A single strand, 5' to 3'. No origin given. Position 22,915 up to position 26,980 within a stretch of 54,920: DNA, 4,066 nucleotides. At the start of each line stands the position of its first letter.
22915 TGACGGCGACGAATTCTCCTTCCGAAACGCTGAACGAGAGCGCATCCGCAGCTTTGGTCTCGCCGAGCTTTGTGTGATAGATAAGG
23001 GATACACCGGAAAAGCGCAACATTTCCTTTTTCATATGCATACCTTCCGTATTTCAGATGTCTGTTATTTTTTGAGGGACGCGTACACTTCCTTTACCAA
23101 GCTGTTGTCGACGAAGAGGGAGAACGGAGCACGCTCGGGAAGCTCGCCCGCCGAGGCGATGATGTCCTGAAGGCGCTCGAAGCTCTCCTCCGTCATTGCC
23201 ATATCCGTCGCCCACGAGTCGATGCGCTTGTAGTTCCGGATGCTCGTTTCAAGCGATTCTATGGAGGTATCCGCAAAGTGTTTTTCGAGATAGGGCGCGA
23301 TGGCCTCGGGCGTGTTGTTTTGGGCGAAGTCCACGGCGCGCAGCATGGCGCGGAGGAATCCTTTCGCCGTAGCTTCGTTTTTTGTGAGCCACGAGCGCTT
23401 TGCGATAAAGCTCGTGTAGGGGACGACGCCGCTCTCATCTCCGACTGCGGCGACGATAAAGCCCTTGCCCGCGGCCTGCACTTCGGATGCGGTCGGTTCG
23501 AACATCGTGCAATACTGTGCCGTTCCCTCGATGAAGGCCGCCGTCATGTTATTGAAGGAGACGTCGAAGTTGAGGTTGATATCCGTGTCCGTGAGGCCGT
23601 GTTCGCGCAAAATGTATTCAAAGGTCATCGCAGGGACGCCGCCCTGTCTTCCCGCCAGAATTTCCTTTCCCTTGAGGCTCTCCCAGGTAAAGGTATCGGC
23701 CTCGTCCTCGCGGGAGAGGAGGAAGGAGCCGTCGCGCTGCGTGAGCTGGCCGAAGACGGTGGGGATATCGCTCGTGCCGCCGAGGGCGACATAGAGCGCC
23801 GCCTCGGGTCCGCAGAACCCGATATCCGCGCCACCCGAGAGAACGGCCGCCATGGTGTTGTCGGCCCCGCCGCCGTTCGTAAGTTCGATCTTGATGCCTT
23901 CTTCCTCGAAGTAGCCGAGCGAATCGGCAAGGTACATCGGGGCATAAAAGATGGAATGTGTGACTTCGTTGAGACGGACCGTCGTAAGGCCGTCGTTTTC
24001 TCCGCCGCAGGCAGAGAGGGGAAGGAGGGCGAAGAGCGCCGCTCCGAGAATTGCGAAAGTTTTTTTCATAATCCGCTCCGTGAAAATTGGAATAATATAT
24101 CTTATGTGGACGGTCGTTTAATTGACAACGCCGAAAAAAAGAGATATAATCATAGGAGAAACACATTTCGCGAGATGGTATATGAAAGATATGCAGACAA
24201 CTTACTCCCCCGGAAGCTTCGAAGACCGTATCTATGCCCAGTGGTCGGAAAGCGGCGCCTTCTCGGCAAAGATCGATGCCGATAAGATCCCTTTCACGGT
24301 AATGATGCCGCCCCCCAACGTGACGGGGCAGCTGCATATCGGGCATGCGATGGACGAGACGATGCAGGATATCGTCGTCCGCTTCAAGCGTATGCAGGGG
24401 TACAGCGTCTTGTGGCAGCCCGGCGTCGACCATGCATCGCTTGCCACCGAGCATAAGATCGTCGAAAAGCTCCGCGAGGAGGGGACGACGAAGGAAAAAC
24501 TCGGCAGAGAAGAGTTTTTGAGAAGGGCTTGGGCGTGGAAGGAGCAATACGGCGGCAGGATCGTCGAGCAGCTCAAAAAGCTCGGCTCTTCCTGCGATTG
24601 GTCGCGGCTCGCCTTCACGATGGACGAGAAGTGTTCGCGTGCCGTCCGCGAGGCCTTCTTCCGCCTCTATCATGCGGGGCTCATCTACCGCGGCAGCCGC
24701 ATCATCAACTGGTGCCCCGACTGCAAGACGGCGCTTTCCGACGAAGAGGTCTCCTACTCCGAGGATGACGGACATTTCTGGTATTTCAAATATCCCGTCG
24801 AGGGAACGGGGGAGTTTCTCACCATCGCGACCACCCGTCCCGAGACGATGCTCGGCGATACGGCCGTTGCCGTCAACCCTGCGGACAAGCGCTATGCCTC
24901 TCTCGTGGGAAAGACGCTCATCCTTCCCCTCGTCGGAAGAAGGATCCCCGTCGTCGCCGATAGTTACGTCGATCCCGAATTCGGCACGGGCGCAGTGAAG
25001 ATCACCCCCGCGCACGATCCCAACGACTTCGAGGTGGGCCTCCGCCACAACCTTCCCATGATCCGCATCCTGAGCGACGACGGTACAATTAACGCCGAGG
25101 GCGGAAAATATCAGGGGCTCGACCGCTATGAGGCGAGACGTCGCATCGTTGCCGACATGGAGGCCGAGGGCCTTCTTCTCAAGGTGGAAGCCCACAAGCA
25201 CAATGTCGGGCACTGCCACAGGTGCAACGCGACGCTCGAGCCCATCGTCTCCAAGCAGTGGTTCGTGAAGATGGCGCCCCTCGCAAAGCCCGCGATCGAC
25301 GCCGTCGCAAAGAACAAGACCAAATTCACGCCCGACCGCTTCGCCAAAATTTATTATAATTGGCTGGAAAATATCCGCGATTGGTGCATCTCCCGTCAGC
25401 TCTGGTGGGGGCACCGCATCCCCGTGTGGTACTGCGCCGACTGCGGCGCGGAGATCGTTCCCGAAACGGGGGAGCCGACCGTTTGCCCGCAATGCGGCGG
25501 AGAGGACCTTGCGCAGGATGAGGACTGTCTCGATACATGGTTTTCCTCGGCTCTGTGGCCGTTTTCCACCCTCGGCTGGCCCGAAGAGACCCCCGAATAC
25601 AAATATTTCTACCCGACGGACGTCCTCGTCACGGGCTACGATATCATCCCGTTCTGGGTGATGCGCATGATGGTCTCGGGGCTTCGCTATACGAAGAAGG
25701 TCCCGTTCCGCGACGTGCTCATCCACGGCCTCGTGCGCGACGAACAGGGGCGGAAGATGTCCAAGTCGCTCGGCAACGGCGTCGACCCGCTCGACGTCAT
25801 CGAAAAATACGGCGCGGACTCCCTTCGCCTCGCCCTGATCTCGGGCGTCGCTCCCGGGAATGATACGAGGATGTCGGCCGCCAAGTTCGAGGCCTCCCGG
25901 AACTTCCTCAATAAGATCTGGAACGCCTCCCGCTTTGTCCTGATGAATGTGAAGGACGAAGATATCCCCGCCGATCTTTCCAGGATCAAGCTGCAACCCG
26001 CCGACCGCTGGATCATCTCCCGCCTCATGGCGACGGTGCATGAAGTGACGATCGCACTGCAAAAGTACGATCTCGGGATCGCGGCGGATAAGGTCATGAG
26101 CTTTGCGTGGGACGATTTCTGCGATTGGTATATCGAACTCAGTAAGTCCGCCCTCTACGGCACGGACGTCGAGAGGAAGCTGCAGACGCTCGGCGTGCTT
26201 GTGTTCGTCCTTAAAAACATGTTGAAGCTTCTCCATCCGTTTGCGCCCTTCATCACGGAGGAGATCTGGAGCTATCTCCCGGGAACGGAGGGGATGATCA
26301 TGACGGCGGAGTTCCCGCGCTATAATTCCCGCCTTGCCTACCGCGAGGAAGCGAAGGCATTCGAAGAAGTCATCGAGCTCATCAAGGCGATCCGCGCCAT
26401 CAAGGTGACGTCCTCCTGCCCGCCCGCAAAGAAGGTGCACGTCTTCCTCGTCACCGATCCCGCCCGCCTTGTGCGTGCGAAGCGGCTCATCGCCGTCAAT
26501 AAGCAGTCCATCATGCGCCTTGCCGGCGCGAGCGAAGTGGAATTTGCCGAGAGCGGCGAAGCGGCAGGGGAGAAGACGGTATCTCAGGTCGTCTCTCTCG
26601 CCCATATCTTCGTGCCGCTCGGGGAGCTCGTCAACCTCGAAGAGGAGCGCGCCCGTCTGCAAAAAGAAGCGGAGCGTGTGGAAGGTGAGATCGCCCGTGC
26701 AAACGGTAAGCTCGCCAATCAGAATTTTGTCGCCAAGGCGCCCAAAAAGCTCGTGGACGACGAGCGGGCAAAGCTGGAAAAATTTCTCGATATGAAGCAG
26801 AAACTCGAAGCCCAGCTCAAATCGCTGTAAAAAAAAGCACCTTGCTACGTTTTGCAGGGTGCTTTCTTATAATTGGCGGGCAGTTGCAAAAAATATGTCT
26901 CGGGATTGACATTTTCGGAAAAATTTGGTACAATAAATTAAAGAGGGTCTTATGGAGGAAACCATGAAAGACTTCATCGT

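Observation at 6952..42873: Recurrent, strand-consistent 21-22 nt motif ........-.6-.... at five intergenic or stop-codon positions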

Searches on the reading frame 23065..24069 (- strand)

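Call 9: search_protein_families(library=pfam, proteins=[window:23065-24069:-])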
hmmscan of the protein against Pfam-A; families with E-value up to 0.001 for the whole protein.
window:23065-24069:- (334 aa): 2 families
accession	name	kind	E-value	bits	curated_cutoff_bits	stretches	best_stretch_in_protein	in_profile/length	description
PF09084.16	NMT1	-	1.7e-21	77.5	20.5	1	43-254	5-214/216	NMT1/THI5 like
PF13379.11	NMT1_2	-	9.5e-17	62.1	24.7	1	42-252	18-241/252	NMT1-like family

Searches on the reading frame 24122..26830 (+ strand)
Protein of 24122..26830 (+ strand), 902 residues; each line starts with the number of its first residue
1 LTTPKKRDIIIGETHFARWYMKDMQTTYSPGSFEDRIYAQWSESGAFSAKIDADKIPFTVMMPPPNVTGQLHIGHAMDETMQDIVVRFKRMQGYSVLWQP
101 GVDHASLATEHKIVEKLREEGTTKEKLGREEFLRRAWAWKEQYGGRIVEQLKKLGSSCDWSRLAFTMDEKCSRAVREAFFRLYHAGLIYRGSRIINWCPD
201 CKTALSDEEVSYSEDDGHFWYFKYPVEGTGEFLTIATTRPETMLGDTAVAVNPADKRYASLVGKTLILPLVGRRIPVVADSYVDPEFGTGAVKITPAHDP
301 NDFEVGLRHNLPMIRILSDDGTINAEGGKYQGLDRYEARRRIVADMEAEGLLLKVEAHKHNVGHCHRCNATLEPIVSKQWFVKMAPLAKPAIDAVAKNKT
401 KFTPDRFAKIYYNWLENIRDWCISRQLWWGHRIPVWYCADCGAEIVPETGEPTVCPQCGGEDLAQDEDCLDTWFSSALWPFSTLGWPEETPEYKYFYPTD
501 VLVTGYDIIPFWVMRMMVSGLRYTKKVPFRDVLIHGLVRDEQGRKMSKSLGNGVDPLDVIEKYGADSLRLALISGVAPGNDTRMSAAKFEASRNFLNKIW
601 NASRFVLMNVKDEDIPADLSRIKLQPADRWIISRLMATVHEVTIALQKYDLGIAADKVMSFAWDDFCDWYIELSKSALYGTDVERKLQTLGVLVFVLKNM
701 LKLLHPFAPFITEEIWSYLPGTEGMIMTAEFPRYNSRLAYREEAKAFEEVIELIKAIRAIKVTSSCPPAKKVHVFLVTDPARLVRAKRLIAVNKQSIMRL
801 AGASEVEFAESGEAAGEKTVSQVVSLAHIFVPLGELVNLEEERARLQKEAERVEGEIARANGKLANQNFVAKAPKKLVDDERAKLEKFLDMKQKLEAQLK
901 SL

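Call 9: search_protein_families(library=pfam, proteins=[window:24122-26830:+])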
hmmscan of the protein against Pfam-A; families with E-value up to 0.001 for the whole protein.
window:24122-26830:+ (902 aa): 6 families
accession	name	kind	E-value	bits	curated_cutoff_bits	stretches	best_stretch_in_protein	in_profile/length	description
PF00133.28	tRNA-synt_1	-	1.5e-142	475.7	22.7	1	37-584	2-413/414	tRNA synthetases class I (I, L, M and V)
PF08264.19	Anticodon_1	-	7.5e-39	133.4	25.1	1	628-775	1-147/148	Anticodon-binding domain of tRNA ligase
PF09334.17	tRNA-synt_1g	-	1.3e-24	87.1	20.1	3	62-211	5-136/391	tRNA synthetases class I (M)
PF10458.14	Val_tRNA-synt_C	-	1.4e-17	64.2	25.9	1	839-902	2-65/66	Valyl tRNA synthetase tRNA binding arm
PF13603.12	tRNA-synt_1_2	-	2.2e-12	47.3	25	1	263-320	86-143/185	Leucyl-tRNA synthetase, editing domain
PF01406.26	tRNA-synt_1e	-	3.3e-06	27.1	27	0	541-574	249-282/301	tRNA synthetases class I (C) catalytic domain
